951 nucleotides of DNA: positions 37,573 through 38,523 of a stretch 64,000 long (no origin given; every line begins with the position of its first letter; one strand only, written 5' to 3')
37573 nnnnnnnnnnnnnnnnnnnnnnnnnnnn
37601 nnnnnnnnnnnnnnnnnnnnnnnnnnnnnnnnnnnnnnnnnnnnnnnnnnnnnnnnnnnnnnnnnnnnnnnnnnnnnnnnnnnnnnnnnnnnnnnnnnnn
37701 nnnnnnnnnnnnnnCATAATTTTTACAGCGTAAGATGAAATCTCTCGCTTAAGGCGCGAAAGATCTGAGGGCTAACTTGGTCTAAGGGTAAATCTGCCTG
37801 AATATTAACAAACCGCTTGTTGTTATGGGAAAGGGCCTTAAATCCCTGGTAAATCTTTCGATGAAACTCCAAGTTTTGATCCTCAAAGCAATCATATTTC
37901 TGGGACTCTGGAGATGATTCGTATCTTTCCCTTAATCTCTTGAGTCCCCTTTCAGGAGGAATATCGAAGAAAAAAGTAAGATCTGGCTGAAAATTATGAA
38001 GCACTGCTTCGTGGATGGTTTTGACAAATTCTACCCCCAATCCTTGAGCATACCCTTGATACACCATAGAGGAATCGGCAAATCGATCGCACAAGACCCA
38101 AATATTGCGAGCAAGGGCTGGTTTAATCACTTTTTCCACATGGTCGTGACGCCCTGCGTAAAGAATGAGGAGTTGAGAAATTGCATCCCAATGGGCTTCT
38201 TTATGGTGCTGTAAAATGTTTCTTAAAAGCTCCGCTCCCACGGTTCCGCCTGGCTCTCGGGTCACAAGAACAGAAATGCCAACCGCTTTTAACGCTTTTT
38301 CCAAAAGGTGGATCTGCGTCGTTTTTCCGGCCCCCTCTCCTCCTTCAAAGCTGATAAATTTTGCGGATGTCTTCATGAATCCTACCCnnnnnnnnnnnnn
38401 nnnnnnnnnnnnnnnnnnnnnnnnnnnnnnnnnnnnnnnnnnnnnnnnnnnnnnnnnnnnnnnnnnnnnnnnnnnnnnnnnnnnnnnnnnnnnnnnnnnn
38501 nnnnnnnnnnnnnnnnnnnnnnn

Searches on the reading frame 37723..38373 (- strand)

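Call 44: search_protein_families(library=pfam, proteins=[window:37723-38373:-], max_evalue=0.001)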
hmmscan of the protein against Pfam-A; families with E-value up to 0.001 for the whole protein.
window:37723-38373:- (216 aa): 4 families
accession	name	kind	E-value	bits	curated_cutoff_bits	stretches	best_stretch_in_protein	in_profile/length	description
PF02223.23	Thymidylate_kin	-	1e-48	165.9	27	1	9-204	1-185/185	Thymidylate kinase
PF13521.12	AAA_28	-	2.6e-07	31.4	27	1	7-161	2-139/164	AAA domain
PF01712.25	dNK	-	1.1e-05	25.8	27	1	7-154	1-147/203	Deoxynucleoside kinase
PF13401.12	AAA_22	-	0.00068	20.4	27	0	3-56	4-57/130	AAA domain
